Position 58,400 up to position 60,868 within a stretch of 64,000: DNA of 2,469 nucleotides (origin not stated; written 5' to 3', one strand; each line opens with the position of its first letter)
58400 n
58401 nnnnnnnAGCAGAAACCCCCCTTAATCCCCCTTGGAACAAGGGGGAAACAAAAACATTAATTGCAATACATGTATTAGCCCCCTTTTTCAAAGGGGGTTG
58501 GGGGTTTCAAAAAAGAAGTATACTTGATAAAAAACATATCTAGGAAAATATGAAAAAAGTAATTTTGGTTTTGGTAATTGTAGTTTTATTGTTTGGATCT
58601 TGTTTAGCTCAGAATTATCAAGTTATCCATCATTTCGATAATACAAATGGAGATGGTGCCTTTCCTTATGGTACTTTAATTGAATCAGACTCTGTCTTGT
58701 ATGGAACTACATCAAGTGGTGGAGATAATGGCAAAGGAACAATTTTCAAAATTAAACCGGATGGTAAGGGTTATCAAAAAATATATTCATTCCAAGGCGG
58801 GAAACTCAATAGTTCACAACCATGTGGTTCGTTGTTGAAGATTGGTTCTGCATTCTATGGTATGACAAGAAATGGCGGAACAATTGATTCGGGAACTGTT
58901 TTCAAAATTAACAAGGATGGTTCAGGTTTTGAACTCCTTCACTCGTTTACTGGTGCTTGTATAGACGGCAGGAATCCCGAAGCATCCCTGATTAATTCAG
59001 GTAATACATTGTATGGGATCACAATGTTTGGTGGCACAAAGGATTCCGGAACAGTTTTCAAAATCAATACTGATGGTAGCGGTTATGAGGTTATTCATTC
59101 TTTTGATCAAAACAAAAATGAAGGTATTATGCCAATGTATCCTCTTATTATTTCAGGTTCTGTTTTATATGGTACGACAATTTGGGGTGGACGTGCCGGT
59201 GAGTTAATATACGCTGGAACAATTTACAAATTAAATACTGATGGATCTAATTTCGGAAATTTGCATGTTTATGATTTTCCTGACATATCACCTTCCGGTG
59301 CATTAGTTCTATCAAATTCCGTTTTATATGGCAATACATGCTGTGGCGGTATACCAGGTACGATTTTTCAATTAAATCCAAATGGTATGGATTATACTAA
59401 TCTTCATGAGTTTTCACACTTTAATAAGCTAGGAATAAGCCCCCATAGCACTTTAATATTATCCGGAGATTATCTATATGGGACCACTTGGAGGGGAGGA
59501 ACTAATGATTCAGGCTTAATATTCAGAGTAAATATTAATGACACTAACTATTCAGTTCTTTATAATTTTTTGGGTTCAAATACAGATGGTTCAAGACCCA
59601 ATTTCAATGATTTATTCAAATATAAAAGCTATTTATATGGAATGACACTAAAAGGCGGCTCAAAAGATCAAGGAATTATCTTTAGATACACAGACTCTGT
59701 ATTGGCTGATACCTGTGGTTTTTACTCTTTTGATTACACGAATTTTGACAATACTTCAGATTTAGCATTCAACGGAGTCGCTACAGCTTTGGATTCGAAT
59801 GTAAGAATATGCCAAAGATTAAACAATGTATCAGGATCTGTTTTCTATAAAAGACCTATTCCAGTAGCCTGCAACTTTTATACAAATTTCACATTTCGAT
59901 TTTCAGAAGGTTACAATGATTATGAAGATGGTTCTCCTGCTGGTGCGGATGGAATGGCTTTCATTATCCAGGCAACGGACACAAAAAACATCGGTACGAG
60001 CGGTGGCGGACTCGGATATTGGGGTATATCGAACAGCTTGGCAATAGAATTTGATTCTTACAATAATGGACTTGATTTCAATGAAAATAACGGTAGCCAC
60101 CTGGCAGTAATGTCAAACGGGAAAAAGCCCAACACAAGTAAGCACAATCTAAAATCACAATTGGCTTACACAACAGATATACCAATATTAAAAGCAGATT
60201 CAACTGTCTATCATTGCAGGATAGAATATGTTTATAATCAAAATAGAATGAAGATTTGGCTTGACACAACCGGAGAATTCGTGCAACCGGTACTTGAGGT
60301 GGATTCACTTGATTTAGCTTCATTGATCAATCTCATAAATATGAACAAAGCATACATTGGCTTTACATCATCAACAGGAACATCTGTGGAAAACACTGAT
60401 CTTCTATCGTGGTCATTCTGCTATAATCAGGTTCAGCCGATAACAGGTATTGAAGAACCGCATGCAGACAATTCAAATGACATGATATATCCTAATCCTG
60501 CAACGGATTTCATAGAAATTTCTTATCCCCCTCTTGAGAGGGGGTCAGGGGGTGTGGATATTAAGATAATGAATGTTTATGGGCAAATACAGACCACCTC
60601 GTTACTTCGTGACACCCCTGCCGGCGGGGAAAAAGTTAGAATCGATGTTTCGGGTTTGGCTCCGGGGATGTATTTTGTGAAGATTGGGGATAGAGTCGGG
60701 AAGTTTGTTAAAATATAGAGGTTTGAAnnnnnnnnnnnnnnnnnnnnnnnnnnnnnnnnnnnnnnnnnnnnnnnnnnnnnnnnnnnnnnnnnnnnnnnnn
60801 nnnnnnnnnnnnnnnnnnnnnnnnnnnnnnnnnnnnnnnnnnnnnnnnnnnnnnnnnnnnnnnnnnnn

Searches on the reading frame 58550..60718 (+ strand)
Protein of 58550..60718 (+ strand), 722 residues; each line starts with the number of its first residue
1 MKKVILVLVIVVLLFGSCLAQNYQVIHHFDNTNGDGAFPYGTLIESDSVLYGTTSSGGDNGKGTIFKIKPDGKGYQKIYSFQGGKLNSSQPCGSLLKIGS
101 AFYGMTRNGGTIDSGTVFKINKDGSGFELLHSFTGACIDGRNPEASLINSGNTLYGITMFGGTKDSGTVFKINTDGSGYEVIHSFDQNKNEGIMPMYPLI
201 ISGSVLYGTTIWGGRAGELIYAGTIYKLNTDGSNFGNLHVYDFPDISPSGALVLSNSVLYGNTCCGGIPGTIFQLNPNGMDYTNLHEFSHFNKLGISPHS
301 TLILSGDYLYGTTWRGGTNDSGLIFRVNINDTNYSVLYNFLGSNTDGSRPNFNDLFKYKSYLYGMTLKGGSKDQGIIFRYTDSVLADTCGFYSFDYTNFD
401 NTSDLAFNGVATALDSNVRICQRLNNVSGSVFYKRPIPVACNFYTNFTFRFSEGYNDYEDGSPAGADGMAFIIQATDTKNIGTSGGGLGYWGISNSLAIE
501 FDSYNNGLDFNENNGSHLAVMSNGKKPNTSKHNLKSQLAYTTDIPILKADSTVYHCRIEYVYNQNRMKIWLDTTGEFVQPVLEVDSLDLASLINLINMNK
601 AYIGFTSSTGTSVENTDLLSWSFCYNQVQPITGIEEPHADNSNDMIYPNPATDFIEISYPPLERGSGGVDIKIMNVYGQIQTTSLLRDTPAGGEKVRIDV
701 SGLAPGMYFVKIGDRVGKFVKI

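Call 3: search_protein_families(library=pfam, proteins=[window:58550-60718:+], max_evalue=0.01)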
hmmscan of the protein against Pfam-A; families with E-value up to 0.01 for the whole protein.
window:58550-60718:+ (722 aa): 4 families
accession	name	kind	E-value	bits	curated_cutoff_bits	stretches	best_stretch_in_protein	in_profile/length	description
PF18483.9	Lectin_L-type_dom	-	2.3e-26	93.4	78.3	1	403-614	8-207/215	Legume lectin beta-barrel domain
PF00139.26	Lectin_legB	-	4.9e-25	88.9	26.3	1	393-630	3-241/250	Legume lectin domain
PF18962.6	Por_Secre_tail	-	3.5e-11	43.7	27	1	646-719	1-69/75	Secretion system C-terminal sorting domain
PF03388.20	Lectin_leg-like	-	5.2e-05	23.2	24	1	407-621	26-223/230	Legume-like lectin family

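Call 4: search_protein_families(library=ncbifam, proteins=[window:58550-60718:+], max_evalue=0.01)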
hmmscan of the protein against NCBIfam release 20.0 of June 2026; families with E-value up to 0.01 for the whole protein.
window:58550-60718:+ (722 aa): 4 families
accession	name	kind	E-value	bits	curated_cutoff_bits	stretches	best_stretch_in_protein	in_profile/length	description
TIGR03803.2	Gloeo_Verruco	domain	3.5e-75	247.6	44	7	36-84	1-49/50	choice-of-anchor tandem repeat GloVer-containing protein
TIGR04183.1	Por_Secre_tail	domain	4.8e-08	32.9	23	1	646-720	1-70/72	T9SS type A sorting domain-containing protein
NF038113.1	T9SSA_dep_M36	equivalog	1.2e-05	23.7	885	1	603-713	752-856/869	T9SS-dependent M36 family metallopeptidase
NF052323.1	T9SSA_dep_M6i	equivalog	0.0018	16.2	600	1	647-712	961-1024/1043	T9SS-dependent M6-like inactivated metalloprotease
